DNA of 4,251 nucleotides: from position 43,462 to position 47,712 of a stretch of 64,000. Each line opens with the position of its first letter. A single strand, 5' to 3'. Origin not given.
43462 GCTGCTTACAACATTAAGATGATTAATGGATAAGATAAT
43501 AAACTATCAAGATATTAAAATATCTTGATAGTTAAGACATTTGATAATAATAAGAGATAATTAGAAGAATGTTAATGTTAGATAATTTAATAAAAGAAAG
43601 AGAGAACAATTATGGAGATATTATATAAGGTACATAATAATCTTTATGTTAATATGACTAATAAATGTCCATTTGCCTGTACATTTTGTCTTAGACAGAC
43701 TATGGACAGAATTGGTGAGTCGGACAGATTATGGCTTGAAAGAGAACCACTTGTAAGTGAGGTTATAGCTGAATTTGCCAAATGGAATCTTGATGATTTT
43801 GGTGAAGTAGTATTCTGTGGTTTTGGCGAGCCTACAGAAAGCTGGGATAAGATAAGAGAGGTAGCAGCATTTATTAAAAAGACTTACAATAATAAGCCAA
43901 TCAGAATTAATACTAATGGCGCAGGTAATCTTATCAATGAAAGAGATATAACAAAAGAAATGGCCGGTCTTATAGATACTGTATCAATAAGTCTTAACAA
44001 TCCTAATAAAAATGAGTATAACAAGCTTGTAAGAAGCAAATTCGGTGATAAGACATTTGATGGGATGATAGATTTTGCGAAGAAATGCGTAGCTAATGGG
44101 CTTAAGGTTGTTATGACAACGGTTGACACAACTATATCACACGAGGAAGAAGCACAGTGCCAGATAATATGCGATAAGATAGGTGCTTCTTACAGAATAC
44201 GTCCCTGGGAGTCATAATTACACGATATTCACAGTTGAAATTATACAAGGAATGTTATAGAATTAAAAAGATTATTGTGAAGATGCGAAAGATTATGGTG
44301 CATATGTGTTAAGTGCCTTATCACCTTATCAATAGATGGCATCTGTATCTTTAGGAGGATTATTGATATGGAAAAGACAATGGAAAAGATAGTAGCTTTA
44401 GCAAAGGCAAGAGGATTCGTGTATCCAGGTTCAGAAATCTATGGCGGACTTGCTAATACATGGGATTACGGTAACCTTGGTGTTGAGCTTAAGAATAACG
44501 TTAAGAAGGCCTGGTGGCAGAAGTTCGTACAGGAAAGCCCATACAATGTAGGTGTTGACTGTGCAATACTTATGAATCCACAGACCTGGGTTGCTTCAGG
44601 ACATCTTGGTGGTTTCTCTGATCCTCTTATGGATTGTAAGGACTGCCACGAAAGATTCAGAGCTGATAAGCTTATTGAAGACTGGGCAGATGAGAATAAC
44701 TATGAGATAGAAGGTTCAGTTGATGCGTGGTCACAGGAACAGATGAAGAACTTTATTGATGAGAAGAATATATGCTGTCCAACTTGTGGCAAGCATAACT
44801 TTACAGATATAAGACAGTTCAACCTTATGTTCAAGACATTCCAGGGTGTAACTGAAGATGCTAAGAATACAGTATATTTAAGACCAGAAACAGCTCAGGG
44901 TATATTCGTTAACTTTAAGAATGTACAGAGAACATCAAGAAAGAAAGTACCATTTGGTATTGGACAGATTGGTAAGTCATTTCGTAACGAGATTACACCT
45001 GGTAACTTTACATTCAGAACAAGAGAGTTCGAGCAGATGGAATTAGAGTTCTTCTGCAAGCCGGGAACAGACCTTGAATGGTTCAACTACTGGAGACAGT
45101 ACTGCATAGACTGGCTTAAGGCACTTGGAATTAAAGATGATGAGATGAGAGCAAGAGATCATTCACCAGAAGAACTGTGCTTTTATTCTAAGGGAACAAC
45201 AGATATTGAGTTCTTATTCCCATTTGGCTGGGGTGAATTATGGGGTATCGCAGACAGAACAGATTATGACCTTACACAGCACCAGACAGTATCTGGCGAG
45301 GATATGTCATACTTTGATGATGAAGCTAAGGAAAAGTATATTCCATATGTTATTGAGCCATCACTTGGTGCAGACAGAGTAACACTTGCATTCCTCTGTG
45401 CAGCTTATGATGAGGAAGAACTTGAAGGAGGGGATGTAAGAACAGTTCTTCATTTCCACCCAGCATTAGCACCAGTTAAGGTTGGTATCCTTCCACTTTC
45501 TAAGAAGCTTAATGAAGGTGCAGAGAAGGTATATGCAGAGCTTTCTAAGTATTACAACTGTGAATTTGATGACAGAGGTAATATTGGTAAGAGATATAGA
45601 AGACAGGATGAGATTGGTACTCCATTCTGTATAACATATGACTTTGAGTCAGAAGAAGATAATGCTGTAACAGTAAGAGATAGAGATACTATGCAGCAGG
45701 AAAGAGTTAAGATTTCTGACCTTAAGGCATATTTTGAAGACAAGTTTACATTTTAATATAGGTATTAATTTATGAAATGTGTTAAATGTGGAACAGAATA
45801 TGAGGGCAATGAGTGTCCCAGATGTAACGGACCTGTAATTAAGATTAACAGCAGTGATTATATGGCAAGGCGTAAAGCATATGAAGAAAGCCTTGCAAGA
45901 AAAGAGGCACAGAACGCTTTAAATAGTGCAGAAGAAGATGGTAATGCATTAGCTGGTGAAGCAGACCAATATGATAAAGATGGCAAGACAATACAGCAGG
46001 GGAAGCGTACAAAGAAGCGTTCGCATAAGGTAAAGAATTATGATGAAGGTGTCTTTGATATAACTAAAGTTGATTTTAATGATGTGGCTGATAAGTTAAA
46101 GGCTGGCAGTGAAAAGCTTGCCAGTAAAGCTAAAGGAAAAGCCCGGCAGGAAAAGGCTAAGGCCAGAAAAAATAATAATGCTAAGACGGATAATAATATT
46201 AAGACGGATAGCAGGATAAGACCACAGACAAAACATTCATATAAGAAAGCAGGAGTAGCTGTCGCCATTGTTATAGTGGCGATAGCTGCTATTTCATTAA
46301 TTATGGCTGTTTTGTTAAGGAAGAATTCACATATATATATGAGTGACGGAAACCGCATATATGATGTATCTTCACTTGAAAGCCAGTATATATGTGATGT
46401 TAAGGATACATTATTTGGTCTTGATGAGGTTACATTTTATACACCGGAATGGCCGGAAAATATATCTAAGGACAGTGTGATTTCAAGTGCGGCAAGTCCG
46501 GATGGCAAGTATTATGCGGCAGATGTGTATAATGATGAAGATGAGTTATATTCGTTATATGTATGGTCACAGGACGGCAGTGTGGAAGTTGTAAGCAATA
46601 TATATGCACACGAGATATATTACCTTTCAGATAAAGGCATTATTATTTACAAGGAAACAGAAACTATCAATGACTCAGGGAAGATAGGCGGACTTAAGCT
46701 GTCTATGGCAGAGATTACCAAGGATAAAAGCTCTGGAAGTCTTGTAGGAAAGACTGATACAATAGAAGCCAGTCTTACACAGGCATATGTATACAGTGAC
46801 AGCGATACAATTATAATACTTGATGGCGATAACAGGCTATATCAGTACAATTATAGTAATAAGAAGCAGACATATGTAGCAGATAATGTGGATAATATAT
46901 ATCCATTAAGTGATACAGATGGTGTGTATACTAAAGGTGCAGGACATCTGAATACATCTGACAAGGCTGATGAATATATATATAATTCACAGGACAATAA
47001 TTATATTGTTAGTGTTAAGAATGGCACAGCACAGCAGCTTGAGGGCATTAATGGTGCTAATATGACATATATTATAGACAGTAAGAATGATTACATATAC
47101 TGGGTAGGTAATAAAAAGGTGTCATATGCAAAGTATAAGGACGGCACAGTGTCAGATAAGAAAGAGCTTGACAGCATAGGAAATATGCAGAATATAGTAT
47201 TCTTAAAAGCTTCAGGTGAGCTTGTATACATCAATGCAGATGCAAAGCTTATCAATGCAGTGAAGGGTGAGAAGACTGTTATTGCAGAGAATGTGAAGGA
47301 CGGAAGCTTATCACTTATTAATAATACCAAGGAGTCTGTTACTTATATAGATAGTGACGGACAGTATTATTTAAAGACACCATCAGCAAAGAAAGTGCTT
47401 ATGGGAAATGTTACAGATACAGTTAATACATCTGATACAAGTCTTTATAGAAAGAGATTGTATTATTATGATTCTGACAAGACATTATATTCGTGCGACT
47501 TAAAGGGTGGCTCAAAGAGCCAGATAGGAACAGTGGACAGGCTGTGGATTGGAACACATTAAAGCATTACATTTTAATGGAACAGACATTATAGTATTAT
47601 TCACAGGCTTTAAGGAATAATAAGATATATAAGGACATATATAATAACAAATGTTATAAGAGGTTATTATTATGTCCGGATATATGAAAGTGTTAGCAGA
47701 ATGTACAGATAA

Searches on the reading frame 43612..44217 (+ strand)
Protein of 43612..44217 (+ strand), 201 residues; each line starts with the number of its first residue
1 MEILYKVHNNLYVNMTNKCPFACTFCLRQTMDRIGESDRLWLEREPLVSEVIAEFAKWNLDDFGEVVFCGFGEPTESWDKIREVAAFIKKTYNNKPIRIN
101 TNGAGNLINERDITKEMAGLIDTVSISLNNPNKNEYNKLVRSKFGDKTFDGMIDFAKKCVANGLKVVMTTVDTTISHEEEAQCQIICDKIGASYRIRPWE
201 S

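Call 65: search_protein_families(library=pfam, proteins=[window:43612-44217:+], max_evalue=0.00001)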
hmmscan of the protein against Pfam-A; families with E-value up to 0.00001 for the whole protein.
window:43612-44217:+ (201 aa): 1 family
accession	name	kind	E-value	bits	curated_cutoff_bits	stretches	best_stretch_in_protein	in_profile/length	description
PF04055.27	Radical_SAM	-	4.2e-16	60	29.5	1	13-171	1-150/166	Radical SAM superfamily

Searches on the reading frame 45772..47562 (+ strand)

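Call 3: search_protein_families(library=pfam, proteins=[window:45772-47562:+], max_evalue=0.1)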
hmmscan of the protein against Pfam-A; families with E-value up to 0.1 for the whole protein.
window:45772-47562:+ (596 aa): 1 family
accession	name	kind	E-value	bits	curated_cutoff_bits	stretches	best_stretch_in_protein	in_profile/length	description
PF16755.11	Beta-prop_NUP159_NUP214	-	0.00073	19.4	29.6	1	474-587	73-187/366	NUP159/214 beta propeller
